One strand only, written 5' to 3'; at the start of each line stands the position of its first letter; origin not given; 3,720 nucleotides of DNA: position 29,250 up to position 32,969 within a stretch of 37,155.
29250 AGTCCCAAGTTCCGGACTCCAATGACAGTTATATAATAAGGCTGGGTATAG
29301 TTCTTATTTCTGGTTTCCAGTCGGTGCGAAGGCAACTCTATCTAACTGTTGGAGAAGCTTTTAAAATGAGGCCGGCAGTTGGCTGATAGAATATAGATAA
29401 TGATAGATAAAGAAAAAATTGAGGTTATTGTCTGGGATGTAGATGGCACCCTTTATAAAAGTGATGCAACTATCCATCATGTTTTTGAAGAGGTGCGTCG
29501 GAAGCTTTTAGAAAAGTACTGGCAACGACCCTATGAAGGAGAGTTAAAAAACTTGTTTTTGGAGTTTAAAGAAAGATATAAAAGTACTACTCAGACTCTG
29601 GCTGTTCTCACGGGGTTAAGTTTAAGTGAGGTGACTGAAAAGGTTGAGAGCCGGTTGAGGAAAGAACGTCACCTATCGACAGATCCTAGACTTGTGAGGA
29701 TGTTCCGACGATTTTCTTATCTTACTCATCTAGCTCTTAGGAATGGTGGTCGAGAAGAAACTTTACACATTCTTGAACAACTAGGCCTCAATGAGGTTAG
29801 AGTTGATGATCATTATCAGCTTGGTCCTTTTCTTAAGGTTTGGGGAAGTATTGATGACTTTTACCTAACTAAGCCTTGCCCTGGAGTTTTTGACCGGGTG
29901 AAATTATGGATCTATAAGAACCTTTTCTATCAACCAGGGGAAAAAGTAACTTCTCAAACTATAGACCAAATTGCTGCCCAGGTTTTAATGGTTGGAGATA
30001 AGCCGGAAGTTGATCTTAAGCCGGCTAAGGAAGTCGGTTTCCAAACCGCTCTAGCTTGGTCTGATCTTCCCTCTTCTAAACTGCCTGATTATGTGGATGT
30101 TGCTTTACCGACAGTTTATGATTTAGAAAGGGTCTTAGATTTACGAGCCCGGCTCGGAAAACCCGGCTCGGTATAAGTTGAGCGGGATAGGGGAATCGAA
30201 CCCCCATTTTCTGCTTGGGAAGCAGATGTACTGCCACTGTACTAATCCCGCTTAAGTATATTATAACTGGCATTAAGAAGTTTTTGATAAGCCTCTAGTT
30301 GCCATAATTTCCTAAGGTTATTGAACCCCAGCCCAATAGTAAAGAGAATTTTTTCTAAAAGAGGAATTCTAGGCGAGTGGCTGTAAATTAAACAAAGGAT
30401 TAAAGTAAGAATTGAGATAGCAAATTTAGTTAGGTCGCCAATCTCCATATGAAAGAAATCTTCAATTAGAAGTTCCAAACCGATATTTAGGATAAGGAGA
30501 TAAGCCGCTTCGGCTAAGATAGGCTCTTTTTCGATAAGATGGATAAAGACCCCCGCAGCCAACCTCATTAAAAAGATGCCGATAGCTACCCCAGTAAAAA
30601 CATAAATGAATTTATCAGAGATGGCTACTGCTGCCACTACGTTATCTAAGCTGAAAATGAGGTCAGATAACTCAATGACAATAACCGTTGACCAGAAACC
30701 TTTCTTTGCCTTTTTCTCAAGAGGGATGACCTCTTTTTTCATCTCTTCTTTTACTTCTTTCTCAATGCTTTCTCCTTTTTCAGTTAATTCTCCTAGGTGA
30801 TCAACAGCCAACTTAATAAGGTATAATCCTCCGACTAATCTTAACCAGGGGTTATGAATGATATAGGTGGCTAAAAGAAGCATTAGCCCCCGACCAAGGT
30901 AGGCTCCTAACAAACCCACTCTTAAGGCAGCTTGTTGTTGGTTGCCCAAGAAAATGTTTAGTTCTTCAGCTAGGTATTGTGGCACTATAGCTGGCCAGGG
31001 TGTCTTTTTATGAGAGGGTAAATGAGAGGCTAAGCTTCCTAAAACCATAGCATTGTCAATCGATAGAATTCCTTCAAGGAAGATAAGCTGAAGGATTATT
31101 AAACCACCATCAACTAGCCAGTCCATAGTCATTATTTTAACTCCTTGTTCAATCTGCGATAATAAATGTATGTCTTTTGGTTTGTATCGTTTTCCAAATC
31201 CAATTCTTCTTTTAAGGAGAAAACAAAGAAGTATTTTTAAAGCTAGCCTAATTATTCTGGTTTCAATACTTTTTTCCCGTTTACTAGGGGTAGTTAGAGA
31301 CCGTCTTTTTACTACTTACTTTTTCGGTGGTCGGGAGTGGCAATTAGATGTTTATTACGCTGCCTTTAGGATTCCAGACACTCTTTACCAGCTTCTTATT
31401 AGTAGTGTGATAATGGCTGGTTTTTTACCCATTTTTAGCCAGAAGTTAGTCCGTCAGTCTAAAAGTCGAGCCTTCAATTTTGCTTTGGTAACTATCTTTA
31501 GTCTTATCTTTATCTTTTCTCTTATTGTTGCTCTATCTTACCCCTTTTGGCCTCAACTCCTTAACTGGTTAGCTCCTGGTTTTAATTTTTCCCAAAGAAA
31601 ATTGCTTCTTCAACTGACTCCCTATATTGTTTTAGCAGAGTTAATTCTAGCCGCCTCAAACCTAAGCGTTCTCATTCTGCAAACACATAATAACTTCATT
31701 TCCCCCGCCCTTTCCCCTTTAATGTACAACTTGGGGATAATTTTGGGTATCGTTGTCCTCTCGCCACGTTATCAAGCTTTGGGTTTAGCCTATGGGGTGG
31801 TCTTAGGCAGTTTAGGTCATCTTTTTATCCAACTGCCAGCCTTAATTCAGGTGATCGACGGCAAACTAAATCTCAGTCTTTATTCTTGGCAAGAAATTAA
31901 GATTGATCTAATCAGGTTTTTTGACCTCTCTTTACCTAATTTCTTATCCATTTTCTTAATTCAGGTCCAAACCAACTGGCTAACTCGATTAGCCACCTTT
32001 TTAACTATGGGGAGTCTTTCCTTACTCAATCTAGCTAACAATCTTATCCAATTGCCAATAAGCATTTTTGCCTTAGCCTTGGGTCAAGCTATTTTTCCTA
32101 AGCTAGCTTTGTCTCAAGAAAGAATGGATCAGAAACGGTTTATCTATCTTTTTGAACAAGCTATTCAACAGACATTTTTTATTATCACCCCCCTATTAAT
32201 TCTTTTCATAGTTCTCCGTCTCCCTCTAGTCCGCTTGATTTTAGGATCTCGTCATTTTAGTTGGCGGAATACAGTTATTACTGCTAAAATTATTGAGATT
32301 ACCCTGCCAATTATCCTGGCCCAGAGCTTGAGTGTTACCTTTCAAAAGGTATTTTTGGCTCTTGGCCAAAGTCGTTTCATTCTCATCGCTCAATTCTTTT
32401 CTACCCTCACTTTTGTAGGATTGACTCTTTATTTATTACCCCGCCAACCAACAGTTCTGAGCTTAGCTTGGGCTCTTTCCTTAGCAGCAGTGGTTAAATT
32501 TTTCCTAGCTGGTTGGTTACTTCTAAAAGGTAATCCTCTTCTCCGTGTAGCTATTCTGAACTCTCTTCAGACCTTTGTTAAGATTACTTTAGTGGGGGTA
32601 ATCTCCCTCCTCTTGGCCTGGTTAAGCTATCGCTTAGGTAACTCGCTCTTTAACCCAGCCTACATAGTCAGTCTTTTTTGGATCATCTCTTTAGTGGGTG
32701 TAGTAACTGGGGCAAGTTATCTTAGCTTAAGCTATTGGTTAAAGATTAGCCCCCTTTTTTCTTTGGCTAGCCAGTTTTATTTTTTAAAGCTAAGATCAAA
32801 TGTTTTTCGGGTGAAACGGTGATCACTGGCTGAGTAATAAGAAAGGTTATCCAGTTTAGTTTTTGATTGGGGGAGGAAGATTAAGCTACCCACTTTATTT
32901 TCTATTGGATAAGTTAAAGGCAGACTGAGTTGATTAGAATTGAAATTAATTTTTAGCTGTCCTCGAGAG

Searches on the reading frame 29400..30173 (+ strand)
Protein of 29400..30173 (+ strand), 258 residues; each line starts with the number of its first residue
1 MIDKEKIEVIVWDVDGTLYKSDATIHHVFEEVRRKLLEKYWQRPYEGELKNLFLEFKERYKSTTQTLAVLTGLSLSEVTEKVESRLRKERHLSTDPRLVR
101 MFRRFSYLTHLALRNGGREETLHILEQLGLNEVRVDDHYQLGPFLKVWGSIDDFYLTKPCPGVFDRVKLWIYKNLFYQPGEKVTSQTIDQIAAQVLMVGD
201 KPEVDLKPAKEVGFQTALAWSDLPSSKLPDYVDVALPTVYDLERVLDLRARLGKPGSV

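Call 90: search_protein_families(library=pfam, proteins=[window:29400-30173:+], max_evalue=0.001)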
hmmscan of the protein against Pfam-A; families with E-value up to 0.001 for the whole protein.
window:29400-30173:+ (258 aa): 3 families
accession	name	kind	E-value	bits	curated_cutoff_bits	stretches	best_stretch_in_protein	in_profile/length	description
PF00702.32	Hydrolase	-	2.5e-07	31.7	26.4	1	7-130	1-115/191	haloacid dehalogenase-like hydrolase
PF13419.12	HAD_2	-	1.5e-05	25.7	23.8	0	10-94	1-61/178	Haloacid dehalogenase-like hydrolase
PF13242.12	Hydrolase_like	-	0.00034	20.9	22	0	192-218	21-47/75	HAD-hyrolase-like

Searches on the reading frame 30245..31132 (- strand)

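Call 90: search_protein_families(library=pfam, proteins=[window:30245-31132:-], max_evalue=0.001)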
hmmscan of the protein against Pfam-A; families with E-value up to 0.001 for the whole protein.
window:30245-31132:- (296 aa): 1 family
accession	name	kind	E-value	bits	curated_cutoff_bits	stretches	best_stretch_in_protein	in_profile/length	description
PF03741.22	TerC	-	7.2e-44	150.1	27.8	2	63-224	27-177/178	Integral membrane protein TerC family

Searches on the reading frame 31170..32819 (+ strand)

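Call 90: search_protein_families(library=pfam, proteins=[window:31170-32819:+], max_evalue=0.001)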
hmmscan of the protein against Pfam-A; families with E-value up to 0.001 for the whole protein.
window:31170-32819:+ (550 aa): 2 families
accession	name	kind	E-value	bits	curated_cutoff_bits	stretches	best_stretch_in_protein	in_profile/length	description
PF03023.19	MurJ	-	1.1e-45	156.6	27.4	1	55-506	7-448/451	Lipid II flippase MurJ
PF13440.11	Polysacc_synt_3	-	8.7e-08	32.2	23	1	89-361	32-287/293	Polysaccharide biosynthesis protein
